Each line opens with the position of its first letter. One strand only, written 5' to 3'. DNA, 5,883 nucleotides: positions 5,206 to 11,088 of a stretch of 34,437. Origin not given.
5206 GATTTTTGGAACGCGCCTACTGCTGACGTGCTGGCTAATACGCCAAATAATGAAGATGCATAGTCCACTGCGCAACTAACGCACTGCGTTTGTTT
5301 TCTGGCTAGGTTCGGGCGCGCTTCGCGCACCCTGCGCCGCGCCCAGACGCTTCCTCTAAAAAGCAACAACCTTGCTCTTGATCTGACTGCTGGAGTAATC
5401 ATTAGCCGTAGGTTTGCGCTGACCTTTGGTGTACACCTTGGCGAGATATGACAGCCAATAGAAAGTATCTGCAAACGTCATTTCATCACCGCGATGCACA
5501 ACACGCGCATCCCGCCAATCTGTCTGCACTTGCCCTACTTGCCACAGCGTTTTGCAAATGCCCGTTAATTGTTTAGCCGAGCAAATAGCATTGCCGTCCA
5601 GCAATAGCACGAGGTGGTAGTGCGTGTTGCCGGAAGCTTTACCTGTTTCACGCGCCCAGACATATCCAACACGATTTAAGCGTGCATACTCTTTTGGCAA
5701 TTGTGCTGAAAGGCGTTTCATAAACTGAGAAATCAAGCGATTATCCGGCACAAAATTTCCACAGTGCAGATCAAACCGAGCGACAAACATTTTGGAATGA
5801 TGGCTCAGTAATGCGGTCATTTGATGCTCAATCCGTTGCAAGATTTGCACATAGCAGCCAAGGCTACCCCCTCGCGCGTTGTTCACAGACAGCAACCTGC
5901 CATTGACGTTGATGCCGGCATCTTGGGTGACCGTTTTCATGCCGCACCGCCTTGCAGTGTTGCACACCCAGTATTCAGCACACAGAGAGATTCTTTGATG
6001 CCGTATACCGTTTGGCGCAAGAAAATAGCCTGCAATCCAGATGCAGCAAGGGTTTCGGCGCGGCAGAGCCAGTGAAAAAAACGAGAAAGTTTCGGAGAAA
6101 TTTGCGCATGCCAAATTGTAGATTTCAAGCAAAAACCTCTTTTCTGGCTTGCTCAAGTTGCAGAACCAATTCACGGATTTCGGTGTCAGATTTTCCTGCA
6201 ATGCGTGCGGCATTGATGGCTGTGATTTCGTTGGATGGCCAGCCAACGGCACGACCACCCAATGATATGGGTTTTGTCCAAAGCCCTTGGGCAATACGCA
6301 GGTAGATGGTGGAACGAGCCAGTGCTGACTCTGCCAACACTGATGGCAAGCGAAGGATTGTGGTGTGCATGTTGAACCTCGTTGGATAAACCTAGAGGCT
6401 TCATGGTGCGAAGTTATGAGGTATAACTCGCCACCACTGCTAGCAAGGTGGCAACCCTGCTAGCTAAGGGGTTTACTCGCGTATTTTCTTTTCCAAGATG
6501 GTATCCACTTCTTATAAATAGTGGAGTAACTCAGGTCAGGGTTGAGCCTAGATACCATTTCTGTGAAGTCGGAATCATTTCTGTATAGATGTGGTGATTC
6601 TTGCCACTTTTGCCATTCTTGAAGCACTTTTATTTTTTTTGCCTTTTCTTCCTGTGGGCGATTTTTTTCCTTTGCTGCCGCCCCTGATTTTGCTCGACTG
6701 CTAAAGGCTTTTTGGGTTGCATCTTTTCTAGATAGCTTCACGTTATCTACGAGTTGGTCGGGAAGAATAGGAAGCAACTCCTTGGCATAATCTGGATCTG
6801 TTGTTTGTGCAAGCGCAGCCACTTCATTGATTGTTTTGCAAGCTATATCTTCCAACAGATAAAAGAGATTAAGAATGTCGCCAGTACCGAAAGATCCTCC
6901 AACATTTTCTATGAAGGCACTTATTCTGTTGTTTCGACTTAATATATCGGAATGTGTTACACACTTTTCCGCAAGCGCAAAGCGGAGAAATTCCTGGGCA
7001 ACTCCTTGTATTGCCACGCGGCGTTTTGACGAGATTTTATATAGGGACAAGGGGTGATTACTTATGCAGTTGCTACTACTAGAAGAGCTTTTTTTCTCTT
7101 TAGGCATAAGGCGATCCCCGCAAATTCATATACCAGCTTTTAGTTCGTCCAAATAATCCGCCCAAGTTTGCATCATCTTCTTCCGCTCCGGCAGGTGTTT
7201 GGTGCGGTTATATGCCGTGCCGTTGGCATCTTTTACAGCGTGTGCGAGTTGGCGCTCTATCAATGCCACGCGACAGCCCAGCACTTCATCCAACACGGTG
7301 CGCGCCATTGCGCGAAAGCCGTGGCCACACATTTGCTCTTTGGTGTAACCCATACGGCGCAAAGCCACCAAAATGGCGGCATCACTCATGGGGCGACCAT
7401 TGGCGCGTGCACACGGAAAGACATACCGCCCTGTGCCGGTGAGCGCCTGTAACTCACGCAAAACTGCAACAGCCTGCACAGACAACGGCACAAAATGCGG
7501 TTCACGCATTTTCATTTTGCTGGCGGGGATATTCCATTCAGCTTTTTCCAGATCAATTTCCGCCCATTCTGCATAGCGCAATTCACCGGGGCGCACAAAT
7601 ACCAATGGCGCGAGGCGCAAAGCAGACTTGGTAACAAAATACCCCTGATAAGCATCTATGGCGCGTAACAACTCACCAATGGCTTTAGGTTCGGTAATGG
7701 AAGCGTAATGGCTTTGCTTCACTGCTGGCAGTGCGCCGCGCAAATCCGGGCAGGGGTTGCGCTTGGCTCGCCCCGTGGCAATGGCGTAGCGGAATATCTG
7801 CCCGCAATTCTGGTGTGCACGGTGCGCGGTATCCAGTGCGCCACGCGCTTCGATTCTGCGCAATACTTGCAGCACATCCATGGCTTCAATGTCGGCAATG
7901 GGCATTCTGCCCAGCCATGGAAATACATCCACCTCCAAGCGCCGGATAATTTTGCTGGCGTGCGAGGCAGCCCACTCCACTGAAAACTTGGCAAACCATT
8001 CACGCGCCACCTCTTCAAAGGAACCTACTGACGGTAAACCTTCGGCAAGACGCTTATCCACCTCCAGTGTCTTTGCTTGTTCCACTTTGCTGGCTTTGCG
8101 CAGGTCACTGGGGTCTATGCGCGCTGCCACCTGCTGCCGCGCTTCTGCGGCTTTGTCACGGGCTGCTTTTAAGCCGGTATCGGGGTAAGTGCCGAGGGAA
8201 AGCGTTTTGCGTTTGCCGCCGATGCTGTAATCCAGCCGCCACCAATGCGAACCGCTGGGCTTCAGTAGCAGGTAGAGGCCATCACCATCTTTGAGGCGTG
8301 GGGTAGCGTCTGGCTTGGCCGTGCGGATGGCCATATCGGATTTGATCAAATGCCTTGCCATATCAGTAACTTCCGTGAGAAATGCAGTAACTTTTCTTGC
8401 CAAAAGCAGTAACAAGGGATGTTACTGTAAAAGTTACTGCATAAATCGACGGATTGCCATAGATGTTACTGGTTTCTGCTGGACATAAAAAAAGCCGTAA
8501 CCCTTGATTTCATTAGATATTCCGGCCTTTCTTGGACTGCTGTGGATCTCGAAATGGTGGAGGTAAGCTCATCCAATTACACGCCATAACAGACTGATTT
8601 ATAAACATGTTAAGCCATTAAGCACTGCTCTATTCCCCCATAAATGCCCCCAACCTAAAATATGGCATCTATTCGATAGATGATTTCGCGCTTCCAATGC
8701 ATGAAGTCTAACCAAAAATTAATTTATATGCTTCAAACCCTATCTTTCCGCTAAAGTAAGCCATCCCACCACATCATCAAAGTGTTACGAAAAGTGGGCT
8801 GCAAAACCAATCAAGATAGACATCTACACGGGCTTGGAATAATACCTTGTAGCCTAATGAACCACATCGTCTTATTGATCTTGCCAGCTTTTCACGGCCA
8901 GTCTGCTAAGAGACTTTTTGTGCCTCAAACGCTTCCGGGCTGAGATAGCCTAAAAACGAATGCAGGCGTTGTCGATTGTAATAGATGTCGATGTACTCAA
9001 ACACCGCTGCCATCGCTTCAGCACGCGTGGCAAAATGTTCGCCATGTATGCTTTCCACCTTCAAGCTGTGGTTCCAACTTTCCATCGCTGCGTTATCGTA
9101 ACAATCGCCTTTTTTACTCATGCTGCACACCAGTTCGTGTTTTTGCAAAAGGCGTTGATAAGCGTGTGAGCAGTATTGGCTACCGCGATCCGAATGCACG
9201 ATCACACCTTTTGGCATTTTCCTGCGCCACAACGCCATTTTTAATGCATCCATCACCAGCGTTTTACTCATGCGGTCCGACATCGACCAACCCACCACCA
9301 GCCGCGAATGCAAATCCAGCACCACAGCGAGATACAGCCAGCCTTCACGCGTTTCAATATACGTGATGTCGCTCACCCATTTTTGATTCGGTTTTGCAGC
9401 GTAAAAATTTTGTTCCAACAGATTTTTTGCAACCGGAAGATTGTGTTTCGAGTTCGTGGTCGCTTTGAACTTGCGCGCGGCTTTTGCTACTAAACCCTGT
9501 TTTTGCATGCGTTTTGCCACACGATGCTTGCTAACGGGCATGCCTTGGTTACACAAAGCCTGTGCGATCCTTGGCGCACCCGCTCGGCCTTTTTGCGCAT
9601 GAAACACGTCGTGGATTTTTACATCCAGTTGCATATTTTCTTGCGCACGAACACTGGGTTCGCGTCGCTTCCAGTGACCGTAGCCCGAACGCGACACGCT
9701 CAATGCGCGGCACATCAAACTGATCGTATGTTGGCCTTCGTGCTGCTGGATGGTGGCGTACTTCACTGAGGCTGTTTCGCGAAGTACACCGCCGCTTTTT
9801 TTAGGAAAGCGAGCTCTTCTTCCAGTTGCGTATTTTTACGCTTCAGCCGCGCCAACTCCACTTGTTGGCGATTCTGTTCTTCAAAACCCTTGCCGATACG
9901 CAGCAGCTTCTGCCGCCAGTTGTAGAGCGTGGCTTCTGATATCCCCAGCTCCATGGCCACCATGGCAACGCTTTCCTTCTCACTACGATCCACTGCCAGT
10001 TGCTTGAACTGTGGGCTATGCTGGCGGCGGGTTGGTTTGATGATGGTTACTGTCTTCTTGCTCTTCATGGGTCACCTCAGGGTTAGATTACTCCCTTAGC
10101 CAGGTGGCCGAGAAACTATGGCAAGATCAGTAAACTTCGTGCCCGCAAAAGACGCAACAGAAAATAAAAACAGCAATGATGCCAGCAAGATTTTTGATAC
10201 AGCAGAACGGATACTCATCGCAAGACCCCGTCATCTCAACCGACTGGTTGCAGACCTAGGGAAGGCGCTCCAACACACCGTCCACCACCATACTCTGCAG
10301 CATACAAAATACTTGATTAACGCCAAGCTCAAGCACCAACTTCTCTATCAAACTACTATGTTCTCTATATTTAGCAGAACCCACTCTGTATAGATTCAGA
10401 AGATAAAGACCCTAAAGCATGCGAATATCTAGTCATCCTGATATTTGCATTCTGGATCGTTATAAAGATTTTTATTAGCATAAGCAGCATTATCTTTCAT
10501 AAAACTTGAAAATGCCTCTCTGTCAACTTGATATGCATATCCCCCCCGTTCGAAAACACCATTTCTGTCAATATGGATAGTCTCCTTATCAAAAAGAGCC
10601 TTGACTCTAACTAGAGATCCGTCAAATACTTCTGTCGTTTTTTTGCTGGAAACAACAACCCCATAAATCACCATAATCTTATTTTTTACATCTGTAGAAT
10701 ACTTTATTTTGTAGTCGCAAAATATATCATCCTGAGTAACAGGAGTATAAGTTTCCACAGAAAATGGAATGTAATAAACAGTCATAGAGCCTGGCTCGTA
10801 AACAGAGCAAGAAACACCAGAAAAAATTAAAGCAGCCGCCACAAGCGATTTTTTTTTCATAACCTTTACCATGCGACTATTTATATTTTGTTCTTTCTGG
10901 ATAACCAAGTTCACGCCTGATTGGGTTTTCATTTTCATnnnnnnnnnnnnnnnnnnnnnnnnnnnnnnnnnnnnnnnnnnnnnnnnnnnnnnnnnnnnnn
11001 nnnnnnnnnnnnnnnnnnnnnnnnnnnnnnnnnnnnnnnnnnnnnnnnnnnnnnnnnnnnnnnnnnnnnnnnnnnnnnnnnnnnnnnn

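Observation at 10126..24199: Rhs system apparently split in trans: a giant YD-shell protein without a core, plus short Sec-targeted proteins that are only core half + toxin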

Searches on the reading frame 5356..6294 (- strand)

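Call 35: search_protein_families(library=pfam, proteins=[window:5356-6294:-], max_evalue=0.001)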
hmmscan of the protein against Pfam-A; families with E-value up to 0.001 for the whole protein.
window:5356-6294:- (312 aa): 2 families
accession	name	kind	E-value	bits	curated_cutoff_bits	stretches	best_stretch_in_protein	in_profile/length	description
PF11726.14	YagK_YfjJ_C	-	4.7e-12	46.6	25.8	1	163-250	1-98/170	YagK/YfjJ C-terminal domain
PF23343.2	REP_ORF2-G2P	-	1.8e-08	35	27.8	1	184-261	15-84/99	Replication-associated protein ORF2/G2P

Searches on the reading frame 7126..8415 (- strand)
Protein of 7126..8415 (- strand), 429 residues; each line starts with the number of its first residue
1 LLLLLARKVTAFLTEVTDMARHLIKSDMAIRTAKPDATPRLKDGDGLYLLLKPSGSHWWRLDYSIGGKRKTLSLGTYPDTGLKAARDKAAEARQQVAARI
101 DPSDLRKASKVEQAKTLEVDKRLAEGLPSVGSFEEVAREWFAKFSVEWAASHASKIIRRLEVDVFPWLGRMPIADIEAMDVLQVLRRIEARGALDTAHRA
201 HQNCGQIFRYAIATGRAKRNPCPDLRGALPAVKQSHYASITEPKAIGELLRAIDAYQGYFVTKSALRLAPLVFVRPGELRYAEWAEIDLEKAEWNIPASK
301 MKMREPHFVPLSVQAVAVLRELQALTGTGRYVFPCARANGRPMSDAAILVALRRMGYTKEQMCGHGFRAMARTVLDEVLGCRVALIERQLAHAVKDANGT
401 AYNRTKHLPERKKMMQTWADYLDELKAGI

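Call 35: search_protein_families(library=pfam, proteins=[window:7126-8415:-], max_evalue=0.001)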
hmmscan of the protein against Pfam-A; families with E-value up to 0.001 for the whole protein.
window:7126-8415:- (429 aa): 3 families
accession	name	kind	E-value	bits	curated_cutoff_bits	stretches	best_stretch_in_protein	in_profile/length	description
PF22022.2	Phage_int_M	-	5.5e-40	136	27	1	133-228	1-96/96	Phage integrase central domain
PF13356.12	Arm-DNA-bind_3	-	8.2e-23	80.8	27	1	26-108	2-82/83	Arm DNA-binding domain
PF00589.27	Phage_integrase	-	3.3e-11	43.7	27.1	1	243-395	5-159/172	Phage integrase family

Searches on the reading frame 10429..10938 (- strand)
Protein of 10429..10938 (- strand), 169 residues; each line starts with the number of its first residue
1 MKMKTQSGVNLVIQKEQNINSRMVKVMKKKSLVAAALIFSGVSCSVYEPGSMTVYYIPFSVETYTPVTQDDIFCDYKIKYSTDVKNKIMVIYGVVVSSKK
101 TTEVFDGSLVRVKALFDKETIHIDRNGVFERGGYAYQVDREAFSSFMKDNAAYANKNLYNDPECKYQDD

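Call 7: search_protein_families(library=pfam, proteins=[window:10429-10938:-], max_evalue=0.01)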
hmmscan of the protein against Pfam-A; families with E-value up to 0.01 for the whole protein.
window:10429-10938:- (169 aa): 0 families

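Call 8: search_protein_families(library=ncbifam, proteins=[window:10429-10938:-], max_evalue=0.01)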
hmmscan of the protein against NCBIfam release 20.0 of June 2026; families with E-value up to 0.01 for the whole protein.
window:10429-10938:- (169 aa): 0 families

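Call 75: search_protein_families(library=pfam, proteins=[window:10429-10938:-], max_evalue=1)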
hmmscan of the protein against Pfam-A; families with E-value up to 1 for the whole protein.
window:10429-10938:- (169 aa): 1 family
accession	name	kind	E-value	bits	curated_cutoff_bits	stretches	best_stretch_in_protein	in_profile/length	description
PF08288.18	PIGA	-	0.11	13.6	27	1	51-116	15-80/90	PIGA (GPI anchor biosynthesis)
